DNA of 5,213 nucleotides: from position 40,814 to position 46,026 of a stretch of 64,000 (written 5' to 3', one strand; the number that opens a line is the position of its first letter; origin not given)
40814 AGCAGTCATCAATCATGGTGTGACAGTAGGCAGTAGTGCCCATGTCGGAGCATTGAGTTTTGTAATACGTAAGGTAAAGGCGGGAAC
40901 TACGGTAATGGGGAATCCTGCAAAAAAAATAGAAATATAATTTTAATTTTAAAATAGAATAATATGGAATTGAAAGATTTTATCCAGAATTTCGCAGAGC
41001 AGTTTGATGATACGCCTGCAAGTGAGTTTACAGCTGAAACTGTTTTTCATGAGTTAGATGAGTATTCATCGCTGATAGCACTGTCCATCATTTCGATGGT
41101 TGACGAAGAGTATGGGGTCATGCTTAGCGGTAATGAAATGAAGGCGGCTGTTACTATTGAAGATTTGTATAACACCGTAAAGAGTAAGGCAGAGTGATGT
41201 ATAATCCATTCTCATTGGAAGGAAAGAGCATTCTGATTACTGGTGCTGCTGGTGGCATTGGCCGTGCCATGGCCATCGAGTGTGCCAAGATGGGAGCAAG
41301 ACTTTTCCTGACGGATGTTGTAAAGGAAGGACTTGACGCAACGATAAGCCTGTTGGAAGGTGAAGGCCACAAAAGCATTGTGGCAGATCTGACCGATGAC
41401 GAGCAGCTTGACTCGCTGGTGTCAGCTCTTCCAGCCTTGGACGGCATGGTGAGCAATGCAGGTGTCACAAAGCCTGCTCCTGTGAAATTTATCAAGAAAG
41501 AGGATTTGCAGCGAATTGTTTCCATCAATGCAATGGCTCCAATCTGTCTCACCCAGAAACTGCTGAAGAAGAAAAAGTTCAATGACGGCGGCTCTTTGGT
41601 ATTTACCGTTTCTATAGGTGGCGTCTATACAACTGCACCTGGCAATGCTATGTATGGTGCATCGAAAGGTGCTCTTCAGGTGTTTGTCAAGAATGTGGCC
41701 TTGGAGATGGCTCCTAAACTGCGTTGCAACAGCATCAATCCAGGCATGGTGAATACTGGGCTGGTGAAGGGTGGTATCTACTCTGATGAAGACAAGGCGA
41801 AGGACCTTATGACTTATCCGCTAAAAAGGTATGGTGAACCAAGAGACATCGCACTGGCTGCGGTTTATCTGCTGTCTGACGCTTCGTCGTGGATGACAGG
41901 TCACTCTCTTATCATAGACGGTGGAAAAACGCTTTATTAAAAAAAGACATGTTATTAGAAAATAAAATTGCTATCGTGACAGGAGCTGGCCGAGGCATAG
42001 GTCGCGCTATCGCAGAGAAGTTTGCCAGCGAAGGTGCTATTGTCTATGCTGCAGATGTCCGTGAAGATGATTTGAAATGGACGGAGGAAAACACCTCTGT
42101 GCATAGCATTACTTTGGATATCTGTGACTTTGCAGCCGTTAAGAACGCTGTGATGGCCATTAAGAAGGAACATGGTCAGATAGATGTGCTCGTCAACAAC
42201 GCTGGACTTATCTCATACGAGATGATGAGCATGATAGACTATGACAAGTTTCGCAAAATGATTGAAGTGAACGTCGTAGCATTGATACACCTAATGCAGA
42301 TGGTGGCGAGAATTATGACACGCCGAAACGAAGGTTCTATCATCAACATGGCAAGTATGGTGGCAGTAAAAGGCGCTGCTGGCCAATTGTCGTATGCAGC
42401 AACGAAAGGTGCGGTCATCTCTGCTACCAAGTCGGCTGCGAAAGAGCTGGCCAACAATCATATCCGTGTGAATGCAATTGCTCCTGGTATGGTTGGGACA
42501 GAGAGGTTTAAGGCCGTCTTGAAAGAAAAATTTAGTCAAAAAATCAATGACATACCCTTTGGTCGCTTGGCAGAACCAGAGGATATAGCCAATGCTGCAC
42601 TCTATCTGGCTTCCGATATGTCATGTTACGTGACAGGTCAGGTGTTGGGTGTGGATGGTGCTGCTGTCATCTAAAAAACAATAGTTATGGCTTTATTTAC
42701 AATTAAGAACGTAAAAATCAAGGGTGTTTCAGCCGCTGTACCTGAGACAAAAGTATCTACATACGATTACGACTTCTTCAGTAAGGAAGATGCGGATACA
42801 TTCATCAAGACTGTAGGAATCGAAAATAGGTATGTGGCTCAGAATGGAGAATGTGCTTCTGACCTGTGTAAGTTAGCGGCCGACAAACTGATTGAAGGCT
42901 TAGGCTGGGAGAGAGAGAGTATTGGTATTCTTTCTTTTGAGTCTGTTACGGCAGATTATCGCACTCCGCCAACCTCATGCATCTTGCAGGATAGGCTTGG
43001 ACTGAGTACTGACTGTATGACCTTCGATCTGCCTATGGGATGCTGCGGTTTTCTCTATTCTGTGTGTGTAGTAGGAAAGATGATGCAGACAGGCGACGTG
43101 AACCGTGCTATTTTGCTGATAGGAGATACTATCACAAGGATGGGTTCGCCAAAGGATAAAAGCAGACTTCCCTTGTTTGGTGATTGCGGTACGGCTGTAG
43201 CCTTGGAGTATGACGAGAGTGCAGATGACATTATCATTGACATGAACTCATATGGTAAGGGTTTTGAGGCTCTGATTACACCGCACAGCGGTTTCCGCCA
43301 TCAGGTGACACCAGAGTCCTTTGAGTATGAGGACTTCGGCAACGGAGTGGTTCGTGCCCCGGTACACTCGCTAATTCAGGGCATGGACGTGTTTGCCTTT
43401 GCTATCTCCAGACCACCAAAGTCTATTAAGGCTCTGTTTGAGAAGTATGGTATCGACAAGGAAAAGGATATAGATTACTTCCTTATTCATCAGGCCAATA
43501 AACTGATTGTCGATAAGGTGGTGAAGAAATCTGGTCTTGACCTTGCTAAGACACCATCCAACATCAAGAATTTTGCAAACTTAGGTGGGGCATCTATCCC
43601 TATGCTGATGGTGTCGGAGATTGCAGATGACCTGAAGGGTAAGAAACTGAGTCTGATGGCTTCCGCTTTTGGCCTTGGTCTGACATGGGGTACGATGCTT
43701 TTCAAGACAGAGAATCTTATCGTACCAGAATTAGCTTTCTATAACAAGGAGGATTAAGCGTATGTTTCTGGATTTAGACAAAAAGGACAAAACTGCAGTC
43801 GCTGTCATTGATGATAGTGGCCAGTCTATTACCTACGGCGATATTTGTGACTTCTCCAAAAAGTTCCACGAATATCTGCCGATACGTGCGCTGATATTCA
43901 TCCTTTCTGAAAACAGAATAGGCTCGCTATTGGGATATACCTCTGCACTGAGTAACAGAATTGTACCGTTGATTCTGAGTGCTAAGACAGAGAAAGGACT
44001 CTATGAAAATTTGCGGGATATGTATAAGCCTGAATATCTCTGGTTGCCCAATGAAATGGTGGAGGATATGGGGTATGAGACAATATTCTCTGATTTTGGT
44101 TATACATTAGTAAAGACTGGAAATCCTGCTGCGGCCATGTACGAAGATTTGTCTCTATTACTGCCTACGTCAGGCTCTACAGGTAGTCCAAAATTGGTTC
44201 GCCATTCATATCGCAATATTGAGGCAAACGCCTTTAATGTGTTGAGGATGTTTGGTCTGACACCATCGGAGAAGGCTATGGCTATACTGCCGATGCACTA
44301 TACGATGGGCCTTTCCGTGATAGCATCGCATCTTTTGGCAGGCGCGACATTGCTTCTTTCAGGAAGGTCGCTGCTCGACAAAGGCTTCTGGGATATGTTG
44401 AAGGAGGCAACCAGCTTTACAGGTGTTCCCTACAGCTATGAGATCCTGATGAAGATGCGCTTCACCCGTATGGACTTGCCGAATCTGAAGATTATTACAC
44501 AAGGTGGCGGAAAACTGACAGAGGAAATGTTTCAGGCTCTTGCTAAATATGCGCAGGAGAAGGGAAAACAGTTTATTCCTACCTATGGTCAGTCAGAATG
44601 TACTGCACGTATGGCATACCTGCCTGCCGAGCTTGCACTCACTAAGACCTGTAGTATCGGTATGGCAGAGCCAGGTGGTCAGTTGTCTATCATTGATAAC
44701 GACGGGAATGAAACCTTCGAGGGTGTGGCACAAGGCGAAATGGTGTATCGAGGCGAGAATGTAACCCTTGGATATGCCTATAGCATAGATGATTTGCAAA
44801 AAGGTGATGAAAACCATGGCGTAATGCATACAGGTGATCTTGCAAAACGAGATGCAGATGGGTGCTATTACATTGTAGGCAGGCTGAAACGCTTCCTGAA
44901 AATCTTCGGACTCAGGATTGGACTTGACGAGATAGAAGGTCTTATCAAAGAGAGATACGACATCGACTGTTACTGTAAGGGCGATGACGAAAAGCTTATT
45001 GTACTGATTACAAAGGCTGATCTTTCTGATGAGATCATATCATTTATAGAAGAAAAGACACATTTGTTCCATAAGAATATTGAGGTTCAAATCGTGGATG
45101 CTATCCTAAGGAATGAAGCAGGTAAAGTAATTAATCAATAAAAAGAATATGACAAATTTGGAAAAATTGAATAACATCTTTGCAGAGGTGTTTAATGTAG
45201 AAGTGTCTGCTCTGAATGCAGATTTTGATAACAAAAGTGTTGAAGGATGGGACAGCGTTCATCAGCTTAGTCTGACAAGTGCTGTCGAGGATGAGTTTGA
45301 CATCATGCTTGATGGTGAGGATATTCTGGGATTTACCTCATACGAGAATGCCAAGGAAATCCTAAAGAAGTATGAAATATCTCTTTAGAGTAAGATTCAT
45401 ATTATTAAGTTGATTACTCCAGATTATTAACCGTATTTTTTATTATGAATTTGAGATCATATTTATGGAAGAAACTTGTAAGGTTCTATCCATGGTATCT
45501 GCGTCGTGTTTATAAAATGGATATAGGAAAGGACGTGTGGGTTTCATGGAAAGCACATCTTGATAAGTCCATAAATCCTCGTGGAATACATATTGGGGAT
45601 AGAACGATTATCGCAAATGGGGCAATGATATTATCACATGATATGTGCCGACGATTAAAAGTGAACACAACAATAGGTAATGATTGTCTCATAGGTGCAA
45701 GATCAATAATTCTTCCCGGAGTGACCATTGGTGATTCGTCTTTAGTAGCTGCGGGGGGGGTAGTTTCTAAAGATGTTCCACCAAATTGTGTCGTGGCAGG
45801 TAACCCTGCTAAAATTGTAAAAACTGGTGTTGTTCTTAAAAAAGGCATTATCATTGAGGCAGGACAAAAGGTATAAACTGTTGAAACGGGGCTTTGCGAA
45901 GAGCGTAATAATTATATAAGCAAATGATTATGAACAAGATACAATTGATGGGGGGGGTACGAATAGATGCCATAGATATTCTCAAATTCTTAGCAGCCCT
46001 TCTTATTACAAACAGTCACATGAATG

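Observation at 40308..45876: Miniature two-carrier FAS/NRPS-like assembly line inside the polysaccharide locus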

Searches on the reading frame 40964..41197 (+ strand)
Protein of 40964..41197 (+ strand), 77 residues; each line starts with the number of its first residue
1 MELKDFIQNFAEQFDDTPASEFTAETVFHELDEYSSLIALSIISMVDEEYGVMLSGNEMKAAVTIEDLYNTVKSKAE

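Call 3: search_protein_families(library=pfam, proteins=[window:40964-41197:+], max_evalue=0.001)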
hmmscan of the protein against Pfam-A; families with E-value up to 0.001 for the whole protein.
window:40964-41197:+ (77 aa): 1 family
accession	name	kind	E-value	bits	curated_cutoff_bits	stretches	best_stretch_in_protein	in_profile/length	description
PF00550.31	PP-binding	-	0.00019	22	20.8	1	11-71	7-66/67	Phosphopantetheine attachment site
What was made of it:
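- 40964..41197 (+): ACP1 (77 aa): the extender and product carrier. PP-binding, 22 bits (call 3).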

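Call 4: search_protein_families(library=ncbifam, proteins=[window:40964-41197:+], max_evalue=0.001)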
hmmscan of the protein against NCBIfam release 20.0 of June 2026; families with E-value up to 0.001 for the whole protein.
window:40964-41197:+ (77 aa): 0 families

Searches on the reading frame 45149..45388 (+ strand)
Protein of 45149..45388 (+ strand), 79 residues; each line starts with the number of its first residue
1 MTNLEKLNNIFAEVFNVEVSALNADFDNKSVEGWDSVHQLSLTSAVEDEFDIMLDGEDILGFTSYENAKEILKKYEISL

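Call 3: search_protein_families(library=pfam, proteins=[window:45149-45388:+], max_evalue=0.001)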
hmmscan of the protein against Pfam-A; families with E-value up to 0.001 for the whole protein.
window:45149-45388:+ (79 aa): 1 family
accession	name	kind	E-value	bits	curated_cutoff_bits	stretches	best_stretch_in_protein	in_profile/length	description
PF00550.31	PP-binding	-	9.4e-05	23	20.8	1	6-66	2-61/67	Phosphopantetheine attachment site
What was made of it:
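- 45149..45388 (+): ACP2 (79 aa): the starter carrier, cognate to M6. PP-binding, 23 bits (call 3).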

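Call 4: search_protein_families(library=ncbifam, proteins=[window:45149-45388:+], max_evalue=0.001)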
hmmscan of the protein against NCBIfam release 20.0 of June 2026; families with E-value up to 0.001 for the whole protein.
window:45149-45388:+ (79 aa): 2 families
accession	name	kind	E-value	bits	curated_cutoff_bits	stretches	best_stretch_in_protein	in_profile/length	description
NF002148.0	PRK00982.1-2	subfamily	0.00017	21.4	71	1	3-72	5-74/79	acyl carrier protein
TIGR04069.1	ocin_ACP_rel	hypoth_equivalog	0.00052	20.4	70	0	5-71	4-76/77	peptide maturation system acyl carrier-related protein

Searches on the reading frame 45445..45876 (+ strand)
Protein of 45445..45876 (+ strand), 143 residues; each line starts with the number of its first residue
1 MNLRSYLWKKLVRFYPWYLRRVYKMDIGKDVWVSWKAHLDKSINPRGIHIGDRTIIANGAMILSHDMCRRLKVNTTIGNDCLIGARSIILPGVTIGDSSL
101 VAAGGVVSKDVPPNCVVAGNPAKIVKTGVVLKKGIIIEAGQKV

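Call 3: search_protein_families(library=pfam, proteins=[window:45445-45876:+], max_evalue=0.001)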
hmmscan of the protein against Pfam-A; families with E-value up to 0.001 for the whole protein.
window:45445-45876:+ (143 aa): 3 families
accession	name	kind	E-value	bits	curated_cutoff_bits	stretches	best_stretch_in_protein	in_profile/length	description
PF14602.12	Hexapep_2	-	2.3e-12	46.9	27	1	75-108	2-33/34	Hexapeptide repeat of succinyl-transferase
PF00132.30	Hexapep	-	6.9e-11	41.8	27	1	74-108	1-35/36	Bacterial transferase hexapeptide (six repeats)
PF25084.1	LbH_EIF2B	-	4.5e-05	23.8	54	1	26-111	23-97/105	EIF2B subunit epsilon LbH domain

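Call 4: search_protein_families(library=ncbifam, proteins=[window:45445-45876:+], max_evalue=0.001)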
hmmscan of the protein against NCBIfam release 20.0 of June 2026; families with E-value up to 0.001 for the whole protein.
window:45445-45876:+ (143 aa): 46 families (the best 25 are shown)
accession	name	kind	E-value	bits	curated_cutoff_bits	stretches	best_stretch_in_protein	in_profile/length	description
NF058585.1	HptprglPActTf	PfamEq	1.8e-24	86.2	300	1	14-128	45-160/172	heptaprenylglyceryl phosphate O-acetyltransferase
NF007499.0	PRK10092.1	equivalog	2e-20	73.4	314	1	71-126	126-181/183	maltose O-acetyltransferase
TIGR03308.1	phn_thr-fam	hypoth_equivalog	2.6e-18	66.6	201.65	1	69-127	103-161/204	phosphonate metabolim protein, transferase hexapeptide repeat family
NF000311.1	Vat_ABCDEFH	equivalog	4.3e-17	62.4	300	1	71-127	107-163/201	Vat family streptogramin A O-acetyltransferase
NF033468.1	stregram_VatI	exception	1e-16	61.3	415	1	71-127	109-165/208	streptogramin A O-acetyltransferase Vat(I)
NF007076.0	PRK09527.1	equivalog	2.6e-16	59.7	347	1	74-126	131-183/203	galactoside O-acetyltransferase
NF007797.0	PRK10502.1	subfamily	2.7e-16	59.7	192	1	15-127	69-178/183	WcaF family extracellular polysaccharide biosynthesis acetyltransferase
TIGR03570.1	NeuD_NnaD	subfamily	8.4e-16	58.2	160.8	1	71-123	150-202/202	NeuD/PglB/VioB family sugar acetyltransferase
NF041874.1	EPS_EpsC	equivalog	1.2e-15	57.6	150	1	7-126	40-165/168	serine O-acetyltransferase EpsC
NF000504.1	stregram_VatH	exception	1.3e-15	57.9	475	1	70-127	113-170/216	streptogramin A O-acetyltransferase Vat(H)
TIGR03532.1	DapD_Ac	equivalog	1.6e-15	57.4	231.75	1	75-127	161-213/231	2,3,4,5-tetrahydropyridine-2,6-dicarboxylate N-acetyltransferase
NF007240.0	PRK09677.1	equivalog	1.1e-14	54.4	243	1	75-127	131-183/192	putative lipopolysaccharide biosynthesis O-acetyl transferase WbbJ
NF000490.1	chloram_CatB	equivalog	3e-14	52.8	350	1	74-127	110-163/210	type B chloramphenicol O-acetyltransferase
NF000101.1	stregram_VatA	exception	6.5e-14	52.1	450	1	71-128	115-172/219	streptogramin A O-acetyltransferase Vat(A)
NF000097.1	stregram_VatC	exception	1.6e-13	51.1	425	1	71-129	115-173/212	streptogramin A O-acetyltransferase Vat(C)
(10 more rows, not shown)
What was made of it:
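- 45445..45876 (+): M8: small LbH acyltransferase (143 aa). Its membership is uncertain. It is either an ordinary O-acetyltransferase or a second outlet that takes an acyl group from a carrier. Hexapep; weak matches to maltose/WcaF-type O-acetyltransferase models (calls 3, 4).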
